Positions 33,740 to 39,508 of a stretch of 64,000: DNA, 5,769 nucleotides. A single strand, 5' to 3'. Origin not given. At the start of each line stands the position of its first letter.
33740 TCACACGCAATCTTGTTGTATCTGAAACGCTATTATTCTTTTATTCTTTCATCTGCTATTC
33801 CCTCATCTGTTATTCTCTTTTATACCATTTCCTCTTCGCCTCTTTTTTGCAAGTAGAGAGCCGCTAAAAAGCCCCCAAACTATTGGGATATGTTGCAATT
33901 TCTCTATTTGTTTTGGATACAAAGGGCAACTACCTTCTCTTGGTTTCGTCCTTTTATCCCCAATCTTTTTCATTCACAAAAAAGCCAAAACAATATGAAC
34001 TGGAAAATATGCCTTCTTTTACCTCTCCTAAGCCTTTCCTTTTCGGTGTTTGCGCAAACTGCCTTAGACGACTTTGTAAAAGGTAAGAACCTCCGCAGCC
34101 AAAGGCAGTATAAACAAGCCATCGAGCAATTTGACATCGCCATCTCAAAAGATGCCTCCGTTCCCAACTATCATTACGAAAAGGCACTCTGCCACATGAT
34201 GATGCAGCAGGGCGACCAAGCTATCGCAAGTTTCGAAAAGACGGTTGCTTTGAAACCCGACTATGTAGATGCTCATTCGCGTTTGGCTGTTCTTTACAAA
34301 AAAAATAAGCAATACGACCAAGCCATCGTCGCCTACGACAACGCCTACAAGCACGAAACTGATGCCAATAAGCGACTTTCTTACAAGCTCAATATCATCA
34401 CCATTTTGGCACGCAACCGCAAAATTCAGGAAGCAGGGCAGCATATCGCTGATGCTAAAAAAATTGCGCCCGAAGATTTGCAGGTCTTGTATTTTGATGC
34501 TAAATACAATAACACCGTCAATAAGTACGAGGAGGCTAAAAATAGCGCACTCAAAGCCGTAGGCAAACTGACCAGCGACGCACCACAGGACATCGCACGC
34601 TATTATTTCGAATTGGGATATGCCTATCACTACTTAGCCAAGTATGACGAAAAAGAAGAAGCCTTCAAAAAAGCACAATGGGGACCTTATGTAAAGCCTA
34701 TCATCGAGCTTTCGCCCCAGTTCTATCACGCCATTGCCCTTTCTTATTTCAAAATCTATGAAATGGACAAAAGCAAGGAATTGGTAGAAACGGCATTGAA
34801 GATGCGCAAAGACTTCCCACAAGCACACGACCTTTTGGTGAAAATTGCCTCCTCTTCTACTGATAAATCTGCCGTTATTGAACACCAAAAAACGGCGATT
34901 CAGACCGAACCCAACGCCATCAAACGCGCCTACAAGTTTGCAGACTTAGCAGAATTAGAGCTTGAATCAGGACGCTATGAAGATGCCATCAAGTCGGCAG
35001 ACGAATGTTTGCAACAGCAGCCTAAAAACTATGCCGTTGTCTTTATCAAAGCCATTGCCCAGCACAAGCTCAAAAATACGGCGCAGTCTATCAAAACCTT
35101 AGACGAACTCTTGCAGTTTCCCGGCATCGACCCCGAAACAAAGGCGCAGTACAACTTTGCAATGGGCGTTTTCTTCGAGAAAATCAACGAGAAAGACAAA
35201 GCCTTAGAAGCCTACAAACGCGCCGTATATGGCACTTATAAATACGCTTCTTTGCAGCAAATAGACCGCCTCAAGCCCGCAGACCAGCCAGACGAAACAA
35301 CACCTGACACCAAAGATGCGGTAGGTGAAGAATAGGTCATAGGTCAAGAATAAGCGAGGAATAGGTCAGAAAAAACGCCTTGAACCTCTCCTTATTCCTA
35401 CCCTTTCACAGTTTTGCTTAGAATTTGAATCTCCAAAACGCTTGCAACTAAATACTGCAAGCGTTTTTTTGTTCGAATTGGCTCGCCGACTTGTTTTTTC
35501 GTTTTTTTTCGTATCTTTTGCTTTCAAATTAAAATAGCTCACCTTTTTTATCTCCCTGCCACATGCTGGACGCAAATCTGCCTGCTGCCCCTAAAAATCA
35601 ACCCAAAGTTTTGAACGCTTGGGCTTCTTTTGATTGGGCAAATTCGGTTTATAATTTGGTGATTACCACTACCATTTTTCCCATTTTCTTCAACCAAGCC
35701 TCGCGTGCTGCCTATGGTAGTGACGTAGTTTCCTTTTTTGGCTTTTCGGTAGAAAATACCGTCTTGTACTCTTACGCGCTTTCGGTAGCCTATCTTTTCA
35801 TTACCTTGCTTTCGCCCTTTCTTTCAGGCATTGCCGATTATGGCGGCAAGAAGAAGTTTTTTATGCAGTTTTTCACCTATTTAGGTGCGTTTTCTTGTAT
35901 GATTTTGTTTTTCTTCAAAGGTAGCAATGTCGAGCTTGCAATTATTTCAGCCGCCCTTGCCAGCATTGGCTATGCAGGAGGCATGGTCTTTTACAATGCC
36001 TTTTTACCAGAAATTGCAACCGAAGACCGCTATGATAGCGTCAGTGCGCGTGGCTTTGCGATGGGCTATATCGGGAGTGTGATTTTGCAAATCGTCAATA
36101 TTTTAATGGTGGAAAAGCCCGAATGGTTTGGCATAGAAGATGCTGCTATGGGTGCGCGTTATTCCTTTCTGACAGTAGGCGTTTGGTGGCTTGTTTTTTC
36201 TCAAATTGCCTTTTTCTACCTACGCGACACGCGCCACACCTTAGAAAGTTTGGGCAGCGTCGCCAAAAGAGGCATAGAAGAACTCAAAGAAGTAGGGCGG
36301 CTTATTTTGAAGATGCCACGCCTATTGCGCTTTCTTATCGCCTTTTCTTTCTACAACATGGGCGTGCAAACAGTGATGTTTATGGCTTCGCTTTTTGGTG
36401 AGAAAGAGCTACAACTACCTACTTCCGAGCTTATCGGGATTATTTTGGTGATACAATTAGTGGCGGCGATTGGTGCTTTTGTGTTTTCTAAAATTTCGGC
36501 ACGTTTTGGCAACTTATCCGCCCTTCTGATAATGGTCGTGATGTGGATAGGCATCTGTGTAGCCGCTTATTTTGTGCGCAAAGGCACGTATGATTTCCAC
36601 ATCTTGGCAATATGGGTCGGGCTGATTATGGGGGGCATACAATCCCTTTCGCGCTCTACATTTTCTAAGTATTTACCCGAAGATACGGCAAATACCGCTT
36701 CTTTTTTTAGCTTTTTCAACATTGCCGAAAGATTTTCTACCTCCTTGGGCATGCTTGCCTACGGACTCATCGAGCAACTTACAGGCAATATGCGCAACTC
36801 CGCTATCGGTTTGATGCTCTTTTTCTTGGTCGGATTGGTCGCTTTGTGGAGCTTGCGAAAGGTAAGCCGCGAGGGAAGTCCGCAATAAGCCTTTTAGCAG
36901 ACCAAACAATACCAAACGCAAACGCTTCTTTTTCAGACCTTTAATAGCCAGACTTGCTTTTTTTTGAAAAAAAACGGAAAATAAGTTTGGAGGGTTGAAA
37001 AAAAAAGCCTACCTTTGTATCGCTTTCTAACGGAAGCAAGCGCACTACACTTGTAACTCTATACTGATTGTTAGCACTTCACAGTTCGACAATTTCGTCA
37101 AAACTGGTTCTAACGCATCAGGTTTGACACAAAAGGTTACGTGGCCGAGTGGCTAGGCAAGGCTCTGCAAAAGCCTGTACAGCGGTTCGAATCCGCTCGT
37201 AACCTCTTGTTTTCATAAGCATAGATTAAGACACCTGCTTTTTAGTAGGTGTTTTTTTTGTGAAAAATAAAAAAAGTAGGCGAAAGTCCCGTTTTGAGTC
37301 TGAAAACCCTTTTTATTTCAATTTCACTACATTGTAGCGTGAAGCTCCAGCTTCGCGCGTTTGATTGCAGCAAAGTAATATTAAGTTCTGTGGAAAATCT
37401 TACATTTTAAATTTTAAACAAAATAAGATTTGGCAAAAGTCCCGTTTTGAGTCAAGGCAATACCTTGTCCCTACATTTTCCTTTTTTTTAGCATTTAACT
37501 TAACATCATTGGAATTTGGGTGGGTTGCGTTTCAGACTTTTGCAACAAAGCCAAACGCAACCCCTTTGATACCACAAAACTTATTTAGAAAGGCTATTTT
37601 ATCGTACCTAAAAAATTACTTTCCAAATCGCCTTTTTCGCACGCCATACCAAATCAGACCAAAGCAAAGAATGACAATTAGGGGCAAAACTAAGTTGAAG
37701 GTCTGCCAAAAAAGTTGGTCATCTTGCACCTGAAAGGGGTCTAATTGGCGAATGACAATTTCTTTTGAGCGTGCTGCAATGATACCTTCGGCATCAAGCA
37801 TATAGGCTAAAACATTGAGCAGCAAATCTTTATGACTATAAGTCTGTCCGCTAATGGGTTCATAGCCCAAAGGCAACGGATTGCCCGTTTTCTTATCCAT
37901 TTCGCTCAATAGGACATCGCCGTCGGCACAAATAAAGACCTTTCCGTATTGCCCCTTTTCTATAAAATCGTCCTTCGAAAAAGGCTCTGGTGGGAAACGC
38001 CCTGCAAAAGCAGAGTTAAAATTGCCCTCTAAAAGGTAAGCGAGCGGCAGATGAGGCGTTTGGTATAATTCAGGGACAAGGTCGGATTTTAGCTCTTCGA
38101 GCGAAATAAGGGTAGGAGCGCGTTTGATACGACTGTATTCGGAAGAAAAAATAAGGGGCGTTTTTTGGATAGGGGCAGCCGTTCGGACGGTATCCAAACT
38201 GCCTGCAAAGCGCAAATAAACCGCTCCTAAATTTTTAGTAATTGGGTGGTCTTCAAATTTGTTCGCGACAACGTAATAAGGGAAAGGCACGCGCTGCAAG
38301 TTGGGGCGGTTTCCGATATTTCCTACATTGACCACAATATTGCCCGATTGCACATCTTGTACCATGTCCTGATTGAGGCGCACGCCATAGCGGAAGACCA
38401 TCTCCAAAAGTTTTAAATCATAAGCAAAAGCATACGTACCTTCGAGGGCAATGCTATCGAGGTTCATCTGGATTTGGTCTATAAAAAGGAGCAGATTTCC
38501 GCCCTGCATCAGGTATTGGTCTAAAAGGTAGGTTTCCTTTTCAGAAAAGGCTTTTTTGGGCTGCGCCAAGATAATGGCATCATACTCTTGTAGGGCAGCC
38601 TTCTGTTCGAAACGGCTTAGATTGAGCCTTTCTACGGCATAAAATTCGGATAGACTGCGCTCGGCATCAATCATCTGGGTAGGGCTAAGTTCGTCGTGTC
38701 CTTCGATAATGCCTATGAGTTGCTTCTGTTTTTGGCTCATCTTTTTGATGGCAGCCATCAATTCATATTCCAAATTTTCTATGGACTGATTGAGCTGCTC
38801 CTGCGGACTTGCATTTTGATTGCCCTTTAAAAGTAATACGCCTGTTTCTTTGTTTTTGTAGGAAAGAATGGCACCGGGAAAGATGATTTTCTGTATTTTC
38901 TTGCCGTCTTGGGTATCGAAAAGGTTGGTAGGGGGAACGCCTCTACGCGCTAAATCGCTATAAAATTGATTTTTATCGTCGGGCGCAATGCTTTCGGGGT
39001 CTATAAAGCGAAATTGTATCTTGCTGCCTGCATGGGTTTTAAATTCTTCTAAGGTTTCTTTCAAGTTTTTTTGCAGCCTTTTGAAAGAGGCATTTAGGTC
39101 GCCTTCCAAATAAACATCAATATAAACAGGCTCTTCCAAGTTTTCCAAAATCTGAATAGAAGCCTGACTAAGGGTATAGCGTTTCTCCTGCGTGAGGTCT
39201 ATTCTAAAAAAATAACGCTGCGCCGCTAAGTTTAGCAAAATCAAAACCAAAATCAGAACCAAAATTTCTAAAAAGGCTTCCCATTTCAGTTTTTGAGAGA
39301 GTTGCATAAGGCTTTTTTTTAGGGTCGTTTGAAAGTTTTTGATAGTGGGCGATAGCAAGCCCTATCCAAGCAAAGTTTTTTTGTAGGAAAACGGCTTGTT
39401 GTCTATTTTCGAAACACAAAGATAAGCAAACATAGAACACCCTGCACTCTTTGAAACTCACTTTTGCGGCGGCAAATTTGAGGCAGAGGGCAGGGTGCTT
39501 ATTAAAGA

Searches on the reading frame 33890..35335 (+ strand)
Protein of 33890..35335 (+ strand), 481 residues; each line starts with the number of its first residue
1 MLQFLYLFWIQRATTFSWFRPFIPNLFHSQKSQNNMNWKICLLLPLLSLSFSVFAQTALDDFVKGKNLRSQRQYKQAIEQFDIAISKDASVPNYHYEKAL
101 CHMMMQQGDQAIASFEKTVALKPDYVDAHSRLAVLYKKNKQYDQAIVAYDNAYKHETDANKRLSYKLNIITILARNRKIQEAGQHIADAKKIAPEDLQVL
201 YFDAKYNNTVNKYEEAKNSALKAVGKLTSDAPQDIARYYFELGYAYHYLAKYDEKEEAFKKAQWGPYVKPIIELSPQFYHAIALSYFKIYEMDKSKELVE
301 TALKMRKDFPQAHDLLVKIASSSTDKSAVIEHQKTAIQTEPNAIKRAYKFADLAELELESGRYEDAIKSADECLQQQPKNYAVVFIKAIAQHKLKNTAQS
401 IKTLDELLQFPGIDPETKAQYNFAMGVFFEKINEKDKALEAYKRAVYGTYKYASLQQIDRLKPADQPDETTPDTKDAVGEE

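Call 74: search_protein_families(library=pfam, proteins=[window:33890-35335:+], max_evalue=0.0001)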
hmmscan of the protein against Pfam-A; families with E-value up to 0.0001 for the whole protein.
window:33890-35335:+ (481 aa): 17 families
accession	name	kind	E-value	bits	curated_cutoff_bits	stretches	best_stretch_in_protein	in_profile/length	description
PF13432.12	TPR_16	-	6.7e-20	71.6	32.7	0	352-408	2-58/65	Tetratricopeptide repeat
PF07719.23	TPR_2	-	1.8e-18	65.5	27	0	127-156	2-31/34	Tetratricopeptide repeat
PF14559.12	TPR_19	-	1.1e-16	61.4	25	2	104-148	3-47/68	Tetratricopeptide repeat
PF00515.34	TPR_1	-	3.7e-15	55.4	27.8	1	127-152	2-27/34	Tetratricopeptide repeat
PF13428.12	TPR_14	-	1.5e-12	47.3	23.5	0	352-388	6-42/44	Tetratricopeptide repeat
PF13181.12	TPR_8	-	4.2e-12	45.6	25.7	0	236-262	1-27/34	Tetratricopeptide repeat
PF12895.13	ANAPC3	-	3.4e-09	37.3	27.2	0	59-118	24-82/82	Anaphase-promoting complex, cyclosome, subunit 3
PF25064.1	ARM_TT21_5th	-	3.7e-09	37.3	27.8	0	353-445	7-98/117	TT21 fifth ARM repeats domain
PF13431.12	TPR_17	-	5.7e-09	36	24.4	0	115-146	2-33/34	Tetratricopeptide repeat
PF13414.12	TPR_11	-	8.2e-09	35.5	26.8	1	109-139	11-41/42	TPR repeat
PF23914.1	TPR_CcmH_CycH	-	1.2e-08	35.4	42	0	314-410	54-150/158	Cytochrome c-type biogenesis protein H TPR domain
PF13174.12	TPR_6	-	4.3e-08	33.7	26.3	0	128-151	2-25/33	Tetratricopeptide repeat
PF13424.12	TPR_12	-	2.4e-07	31.3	30.1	0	96-152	7-71/77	Tetratricopeptide repeat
PF24575.1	TPR_Slam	-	2.3e-06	28.4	35.2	0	95-145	50-100/104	Surface lipoprotein assembly modifier, N-terminal TPR repeats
PF14853.12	Fis1_TPR_C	-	4.6e-06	27.2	25.3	0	282-320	7-45/53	Fis1 C-terminal tetratricopeptide repeat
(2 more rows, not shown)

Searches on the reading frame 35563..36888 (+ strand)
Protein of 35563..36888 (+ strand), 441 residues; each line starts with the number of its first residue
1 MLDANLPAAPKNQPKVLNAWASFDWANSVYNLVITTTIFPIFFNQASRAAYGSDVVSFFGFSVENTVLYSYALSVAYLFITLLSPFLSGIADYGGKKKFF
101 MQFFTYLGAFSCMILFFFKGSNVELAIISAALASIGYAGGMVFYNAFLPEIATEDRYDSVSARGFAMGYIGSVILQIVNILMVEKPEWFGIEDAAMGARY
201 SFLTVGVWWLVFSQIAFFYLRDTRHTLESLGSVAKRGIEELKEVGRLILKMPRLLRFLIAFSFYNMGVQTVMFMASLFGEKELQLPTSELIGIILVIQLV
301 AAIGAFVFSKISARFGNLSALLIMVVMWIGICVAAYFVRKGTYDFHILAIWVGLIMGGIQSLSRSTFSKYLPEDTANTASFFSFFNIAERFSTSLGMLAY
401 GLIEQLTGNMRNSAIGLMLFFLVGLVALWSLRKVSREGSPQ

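Call 74: search_protein_families(library=pfam, proteins=[window:35563-36888:+], max_evalue=0.0001)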
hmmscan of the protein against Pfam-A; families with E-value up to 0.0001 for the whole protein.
window:35563-36888:+ (441 aa): 2 families
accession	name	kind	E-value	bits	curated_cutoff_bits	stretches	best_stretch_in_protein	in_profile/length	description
PF11700.14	ATG22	-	2.1e-71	241.5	24.1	1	14-431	3-472/482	Vacuole effluxer Atg22 like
PF07690.21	MFS_1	-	1e-21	77.7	33.4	1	59-396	27-346/347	Major Facilitator Superfamily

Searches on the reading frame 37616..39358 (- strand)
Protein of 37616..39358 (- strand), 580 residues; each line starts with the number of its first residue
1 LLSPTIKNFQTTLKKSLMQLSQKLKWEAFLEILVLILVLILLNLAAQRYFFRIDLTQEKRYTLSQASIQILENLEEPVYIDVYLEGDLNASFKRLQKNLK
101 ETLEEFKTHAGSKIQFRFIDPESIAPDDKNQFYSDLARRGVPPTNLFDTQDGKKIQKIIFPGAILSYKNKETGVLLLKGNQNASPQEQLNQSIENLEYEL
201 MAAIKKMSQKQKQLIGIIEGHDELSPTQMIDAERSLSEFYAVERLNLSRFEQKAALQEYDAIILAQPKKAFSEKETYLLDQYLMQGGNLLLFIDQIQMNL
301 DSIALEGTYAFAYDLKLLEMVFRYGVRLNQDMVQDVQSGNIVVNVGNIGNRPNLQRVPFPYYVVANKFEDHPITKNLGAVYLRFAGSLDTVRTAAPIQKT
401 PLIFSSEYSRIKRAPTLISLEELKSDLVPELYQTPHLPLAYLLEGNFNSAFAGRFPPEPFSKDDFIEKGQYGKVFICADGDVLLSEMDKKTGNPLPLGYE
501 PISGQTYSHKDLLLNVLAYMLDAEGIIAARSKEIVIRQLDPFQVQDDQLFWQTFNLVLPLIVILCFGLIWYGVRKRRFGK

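Call 74: search_protein_families(library=pfam, proteins=[window:37616-39358:-], max_evalue=0.0001)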
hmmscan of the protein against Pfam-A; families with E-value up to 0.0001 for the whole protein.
window:37616-39358:- (580 aa): 2 families
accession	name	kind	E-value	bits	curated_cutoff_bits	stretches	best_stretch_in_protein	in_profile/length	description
PF09822.16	ABC_transp_aux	-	4.3e-80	269.5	34.7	1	214-515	3-287/288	ABC-type uncharacterized transport system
PF23357.1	DUF7088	-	5e-33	113.9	27.8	1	57-165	1-104/105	Domain of unknown function (DUF7088)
